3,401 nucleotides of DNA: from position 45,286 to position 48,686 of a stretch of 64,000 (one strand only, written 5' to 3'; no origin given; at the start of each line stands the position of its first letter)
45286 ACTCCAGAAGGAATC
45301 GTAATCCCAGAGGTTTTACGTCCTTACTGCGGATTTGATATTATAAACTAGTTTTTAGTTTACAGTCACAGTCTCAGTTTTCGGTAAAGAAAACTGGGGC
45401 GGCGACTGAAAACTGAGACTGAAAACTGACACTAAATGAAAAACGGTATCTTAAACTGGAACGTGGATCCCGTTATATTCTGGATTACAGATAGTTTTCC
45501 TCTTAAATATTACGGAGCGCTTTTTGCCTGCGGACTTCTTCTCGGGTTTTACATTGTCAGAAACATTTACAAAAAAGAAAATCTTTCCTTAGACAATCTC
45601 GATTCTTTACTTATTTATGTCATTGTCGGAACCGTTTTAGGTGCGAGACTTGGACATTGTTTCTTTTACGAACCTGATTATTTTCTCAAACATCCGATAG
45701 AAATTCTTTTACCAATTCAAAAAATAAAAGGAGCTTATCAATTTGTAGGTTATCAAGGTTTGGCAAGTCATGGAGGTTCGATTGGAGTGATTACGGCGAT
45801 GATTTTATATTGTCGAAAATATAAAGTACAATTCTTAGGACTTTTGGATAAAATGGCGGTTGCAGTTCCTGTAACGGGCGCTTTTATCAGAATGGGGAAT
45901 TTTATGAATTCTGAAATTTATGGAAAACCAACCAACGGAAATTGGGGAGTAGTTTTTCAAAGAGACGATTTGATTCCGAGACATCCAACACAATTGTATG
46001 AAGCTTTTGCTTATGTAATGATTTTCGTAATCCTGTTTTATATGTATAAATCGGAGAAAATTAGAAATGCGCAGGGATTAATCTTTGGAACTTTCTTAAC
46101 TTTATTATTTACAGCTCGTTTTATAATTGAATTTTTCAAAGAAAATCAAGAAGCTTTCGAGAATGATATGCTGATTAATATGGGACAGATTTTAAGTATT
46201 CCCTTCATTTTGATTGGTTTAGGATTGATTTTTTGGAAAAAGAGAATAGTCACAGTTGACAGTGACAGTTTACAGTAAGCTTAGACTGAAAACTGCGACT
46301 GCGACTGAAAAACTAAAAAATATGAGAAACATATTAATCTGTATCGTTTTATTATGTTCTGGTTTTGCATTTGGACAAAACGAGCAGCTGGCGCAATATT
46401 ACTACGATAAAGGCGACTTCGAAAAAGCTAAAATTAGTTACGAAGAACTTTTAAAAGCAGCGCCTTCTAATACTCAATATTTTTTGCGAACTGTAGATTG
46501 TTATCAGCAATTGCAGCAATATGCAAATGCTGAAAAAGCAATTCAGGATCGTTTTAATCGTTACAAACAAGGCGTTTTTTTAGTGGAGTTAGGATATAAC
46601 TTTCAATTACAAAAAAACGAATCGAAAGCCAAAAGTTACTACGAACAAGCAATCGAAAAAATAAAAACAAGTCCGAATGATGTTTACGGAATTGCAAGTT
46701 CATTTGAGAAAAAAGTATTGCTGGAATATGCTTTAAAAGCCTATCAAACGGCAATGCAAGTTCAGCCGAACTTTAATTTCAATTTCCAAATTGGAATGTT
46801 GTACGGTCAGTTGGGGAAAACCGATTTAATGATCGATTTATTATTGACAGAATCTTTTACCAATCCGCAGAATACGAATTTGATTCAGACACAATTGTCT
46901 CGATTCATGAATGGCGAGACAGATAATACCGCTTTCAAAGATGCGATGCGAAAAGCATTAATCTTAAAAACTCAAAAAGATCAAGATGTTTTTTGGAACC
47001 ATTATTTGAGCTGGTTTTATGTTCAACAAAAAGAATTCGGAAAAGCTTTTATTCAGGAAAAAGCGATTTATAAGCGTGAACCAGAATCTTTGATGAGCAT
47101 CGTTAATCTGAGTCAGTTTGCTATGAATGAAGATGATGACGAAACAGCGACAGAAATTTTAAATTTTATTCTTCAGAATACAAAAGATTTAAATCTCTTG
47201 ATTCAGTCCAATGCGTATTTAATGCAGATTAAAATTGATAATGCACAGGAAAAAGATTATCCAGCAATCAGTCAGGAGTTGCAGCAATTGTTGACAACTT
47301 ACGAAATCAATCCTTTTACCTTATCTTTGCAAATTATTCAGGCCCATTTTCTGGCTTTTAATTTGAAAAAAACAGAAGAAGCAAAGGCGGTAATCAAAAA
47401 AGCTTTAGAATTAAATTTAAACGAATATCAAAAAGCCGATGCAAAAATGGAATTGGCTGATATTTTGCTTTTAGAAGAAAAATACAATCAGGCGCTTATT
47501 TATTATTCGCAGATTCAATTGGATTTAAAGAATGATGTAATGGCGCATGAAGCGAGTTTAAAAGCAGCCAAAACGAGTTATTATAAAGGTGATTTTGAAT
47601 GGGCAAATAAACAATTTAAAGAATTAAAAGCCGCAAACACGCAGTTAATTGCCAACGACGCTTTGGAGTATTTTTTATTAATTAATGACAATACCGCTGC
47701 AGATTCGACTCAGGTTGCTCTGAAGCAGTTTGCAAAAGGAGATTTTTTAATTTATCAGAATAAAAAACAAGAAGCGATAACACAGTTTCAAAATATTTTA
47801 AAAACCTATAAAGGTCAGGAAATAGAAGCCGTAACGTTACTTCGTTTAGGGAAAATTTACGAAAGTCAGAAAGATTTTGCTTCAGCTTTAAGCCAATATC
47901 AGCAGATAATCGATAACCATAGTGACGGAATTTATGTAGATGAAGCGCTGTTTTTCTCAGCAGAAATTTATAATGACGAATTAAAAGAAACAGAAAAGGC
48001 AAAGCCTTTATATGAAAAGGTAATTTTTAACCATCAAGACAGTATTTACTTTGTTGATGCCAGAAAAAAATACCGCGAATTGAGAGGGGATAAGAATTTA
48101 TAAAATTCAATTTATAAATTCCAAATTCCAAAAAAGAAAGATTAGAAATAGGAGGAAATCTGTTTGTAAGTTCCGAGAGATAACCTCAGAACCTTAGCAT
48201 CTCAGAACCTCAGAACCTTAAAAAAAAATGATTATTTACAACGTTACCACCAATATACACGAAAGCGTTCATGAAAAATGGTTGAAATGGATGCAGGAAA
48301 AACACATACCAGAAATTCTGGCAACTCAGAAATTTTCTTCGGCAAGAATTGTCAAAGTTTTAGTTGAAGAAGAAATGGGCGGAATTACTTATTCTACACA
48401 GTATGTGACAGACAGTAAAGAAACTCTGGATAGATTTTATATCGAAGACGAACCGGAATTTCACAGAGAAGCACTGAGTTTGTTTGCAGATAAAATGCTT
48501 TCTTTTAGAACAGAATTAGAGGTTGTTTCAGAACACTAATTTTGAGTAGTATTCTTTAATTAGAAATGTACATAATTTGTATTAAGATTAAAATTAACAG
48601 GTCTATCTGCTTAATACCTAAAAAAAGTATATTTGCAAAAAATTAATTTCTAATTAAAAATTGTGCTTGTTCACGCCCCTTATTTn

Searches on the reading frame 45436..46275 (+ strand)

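Call 76: search_protein_families(library=pfam, proteins=[window:45436-46275:+], max_evalue=0.001)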
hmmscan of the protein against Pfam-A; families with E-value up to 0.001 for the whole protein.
window:45436-46275:+ (280 aa): 1 family
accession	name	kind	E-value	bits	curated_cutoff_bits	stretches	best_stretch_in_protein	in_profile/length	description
PF01790.23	LGT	-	2.6e-67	227.1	24.9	1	12-267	1-240/240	Prolipoprotein diacylglyceryl transferase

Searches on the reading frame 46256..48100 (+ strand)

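Call 3: search_protein_families(library=pfam, proteins=[window:46256-48100:+], max_evalue=1)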
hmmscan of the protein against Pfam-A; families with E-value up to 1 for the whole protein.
window:46256-48100:+ (615 aa): 15 families
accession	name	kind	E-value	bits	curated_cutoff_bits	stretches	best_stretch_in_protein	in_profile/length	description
PF13181.12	TPR_8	-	1.3e-16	59.7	25.7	3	44-72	6-34/34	Tetratricopeptide repeat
PF07719.23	TPR_2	-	1.7e-15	56.2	27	3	44-72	6-34/34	Tetratricopeptide repeat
PF13432.12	TPR_16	-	6.3e-14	52.5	32.7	3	45-97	3-54/65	Tetratricopeptide repeat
PF13428.12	TPR_14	-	1.2e-11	44.5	23.5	1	44-78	6-40/44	Tetratricopeptide repeat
PF00515.34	TPR_1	-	1.4e-10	41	27.8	2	525-552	1-28/34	Tetratricopeptide repeat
PF13424.12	TPR_12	-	1.7e-09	38.2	30.1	2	495-553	10-73/77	Tetratricopeptide repeat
PF13174.12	TPR_6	-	2.1e-09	37.8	26.3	2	528-557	3-32/33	Tetratricopeptide repeat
PF09976.15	TPR_21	-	3.5e-09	37.1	25.5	3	328-414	48-133/193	Tetratricopeptide repeat-like domain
PF14559.12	TPR_19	-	1.4e-06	28.9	25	1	51-97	3-49/68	Tetratricopeptide repeat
PF17874.7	TPR_MalT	-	0.00022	21.1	45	1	294-386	217-309/336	MalT-like TPR region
PF25058.1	ARM_TT21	-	0.0078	16.6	27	1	496-586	65-152/155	Tetratricopeptide repeat protein 21 ARM repeat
PF25064.1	ARM_TT21_5th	-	0.018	15.8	27.8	1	45-106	7-68/117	TT21 fifth ARM repeats domain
PF13176.12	TPR_7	-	0.018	15.5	27.9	0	527-550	1-24/36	Tetratricopeptide repeat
PF13374.12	TPR_10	-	0.033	14.6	27.5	0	525-551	2-28/42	Tetratricopeptide repeat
PF08679.17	DsrD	-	0.61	10.9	24.2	1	426-473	3-52/65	Dissimilatory sulfite reductase D (DsrD)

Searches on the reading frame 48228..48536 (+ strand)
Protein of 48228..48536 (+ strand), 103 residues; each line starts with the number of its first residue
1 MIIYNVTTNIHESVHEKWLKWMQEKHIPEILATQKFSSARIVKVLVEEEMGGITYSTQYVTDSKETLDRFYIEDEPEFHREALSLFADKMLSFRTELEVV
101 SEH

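Call 3: search_protein_families(library=pfam, proteins=[window:48228-48536:+], max_evalue=1)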
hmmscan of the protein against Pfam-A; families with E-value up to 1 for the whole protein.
window:48228-48536:+ (103 aa): 1 family
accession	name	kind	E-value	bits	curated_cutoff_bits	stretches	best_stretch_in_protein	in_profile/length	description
PF14114.12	DUF4286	-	2e-38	131.1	25.8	1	1-100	1-100/100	Domain of unknown function (DUF4286)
